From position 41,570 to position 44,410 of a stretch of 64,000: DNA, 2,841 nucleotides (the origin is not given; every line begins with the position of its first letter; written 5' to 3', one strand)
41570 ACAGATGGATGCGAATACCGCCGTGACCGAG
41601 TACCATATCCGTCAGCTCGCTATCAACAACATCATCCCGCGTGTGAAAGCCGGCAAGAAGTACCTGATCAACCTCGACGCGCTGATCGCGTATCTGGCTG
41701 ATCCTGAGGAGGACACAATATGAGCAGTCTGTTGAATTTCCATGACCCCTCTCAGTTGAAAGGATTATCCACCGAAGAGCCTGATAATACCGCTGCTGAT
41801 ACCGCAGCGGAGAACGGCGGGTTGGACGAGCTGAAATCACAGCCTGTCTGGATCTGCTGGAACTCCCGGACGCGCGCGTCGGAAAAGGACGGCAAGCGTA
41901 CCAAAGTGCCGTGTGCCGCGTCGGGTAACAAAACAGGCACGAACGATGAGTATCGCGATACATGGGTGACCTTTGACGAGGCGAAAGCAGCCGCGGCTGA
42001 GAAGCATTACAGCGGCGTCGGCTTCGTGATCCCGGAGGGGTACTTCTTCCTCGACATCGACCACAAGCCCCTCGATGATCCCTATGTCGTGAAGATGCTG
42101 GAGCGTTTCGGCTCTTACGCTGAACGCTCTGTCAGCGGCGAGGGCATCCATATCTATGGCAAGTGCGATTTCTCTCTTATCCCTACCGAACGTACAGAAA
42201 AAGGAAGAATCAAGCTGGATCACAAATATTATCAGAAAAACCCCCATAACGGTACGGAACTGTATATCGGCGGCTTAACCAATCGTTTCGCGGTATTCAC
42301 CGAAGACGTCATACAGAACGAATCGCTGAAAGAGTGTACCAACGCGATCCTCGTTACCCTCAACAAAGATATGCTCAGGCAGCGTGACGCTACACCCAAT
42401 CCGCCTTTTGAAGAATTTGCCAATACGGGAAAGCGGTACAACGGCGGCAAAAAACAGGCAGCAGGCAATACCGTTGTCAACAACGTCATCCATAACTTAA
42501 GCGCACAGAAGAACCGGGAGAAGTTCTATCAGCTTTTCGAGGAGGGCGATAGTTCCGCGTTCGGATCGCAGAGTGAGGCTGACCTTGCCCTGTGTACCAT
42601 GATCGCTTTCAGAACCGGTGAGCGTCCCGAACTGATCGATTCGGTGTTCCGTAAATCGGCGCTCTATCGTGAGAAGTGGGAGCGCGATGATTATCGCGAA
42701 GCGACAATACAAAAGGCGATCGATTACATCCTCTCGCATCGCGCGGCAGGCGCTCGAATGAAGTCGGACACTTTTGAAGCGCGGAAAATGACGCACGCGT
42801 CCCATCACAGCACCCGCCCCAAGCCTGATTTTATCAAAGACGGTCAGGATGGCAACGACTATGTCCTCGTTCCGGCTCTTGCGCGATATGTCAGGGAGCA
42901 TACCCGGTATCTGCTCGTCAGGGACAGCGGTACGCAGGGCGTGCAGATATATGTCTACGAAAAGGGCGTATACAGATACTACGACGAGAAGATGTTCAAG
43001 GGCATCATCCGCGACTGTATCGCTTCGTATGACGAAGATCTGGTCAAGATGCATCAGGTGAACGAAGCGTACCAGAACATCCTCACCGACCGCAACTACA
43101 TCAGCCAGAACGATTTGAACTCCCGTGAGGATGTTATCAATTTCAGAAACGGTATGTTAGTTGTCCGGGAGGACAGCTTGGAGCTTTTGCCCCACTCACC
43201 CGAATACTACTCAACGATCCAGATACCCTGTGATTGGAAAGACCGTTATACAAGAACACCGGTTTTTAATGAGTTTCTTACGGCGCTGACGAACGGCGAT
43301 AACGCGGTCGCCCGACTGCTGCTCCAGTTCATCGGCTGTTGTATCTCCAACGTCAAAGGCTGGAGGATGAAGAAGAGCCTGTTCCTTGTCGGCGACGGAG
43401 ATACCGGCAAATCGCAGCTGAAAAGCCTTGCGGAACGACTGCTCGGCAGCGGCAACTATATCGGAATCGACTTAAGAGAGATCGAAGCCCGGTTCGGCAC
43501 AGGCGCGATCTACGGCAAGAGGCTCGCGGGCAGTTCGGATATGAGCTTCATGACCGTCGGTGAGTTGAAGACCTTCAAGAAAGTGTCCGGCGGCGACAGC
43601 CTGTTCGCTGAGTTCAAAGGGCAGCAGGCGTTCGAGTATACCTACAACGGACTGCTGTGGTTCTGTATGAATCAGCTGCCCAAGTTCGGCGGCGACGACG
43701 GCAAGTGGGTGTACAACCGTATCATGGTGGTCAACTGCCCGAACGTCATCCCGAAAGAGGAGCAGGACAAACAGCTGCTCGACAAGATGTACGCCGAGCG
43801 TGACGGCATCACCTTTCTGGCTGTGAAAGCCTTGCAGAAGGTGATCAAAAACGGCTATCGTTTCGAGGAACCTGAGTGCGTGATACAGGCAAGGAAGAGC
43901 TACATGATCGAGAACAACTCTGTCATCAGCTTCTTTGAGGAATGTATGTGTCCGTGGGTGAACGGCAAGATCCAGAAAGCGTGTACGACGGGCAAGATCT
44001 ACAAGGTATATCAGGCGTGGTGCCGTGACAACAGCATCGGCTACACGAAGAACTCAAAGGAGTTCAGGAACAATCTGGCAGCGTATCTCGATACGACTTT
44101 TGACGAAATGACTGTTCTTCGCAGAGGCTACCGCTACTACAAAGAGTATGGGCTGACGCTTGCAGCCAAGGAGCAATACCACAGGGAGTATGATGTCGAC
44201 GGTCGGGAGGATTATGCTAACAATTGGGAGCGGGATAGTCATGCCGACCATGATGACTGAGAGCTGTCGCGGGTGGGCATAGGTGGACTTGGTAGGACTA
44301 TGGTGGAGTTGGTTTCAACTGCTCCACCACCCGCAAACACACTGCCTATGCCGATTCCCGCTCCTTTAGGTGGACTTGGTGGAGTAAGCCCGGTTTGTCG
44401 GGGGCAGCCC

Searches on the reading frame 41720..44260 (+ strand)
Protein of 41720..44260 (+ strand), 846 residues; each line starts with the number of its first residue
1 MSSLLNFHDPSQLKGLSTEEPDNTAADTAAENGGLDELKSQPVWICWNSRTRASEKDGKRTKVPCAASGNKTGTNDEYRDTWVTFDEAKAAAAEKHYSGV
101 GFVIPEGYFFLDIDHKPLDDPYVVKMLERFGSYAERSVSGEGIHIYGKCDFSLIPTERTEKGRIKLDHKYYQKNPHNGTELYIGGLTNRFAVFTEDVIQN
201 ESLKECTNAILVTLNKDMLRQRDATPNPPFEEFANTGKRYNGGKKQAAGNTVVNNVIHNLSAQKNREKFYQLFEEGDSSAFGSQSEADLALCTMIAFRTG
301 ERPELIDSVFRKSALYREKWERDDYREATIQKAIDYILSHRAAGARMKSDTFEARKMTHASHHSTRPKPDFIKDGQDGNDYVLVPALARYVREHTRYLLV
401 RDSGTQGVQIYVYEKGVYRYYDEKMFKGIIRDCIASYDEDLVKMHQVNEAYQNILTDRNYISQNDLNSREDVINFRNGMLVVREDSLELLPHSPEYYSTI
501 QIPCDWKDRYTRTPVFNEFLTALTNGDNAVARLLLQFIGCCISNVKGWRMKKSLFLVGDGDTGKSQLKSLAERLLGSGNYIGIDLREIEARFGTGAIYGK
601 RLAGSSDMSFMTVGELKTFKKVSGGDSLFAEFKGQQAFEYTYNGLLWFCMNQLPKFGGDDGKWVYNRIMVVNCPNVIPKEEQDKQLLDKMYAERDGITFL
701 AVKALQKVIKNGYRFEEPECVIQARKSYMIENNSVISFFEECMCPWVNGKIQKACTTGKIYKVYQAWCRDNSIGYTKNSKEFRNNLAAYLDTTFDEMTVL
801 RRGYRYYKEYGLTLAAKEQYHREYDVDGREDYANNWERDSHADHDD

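Call 8: search_protein_families(library=phrogs, proteins=[window:41720-44260:+], max_evalue=0.01)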
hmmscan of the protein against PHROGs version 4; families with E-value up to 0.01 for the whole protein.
window:41720-44260:+ (846 aa): 16 families
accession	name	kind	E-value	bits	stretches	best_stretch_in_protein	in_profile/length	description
phrog_1829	-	DNA, RNA and nucleotide metabolism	4.4e-115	386.6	1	35-796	7-740/772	DNA primase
phrog_864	-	DNA, RNA and nucleotide metabolism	2.3e-69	235.9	1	407-814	229-627/1064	DNA primase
phrog_6088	-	DNA, RNA and nucleotide metabolism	5.8e-49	168.2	1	447-806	409-757/772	DNA primase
phrog_13901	-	DNA, RNA and nucleotide metabolism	2.3e-45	156.3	1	35-350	12-311/341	DNA primase/helicase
phrog_1156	-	DNA, RNA and nucleotide metabolism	1.3e-44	154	1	446-821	458-834/855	DNA primase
phrog_7601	-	unknown function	4.9e-38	132.2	1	534-790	5-254/289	-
phrog_3022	-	DNA, RNA and nucleotide metabolism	9.4e-34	117.9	1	36-347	11-310/788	DNA primase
phrog_16213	-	DNA, RNA and nucleotide metabolism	1.4e-25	90.7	1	409-771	256-617/732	DNA primase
phrog_2478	-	DNA, RNA and nucleotide metabolism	2.6e-24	86.4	1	461-818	497-844/854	DNA polymerase/primase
phrog_1883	-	DNA, RNA and nucleotide metabolism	1.4e-20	74.2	1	461-787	405-727/756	DNA helicase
phrog_16950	-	DNA, RNA and nucleotide metabolism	7.3e-18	64.8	1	444-773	453-794/843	DNA primase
phrog_8643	-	DNA, RNA and nucleotide metabolism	6.8e-12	46.5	1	37-152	40-144/179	DNA polymerase/primase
phrog_35045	-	DNA, RNA and nucleotide metabolism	8e-10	38.5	1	56-148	24-129/826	DNA primase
phrog_4210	-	DNA, RNA and nucleotide metabolism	8.2e-10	38.1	1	511-816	139-434/1304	DNA polymerase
phrog_12939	-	DNA, RNA and nucleotide metabolism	4.9e-05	24.2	1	518-636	182-299/368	DNA primase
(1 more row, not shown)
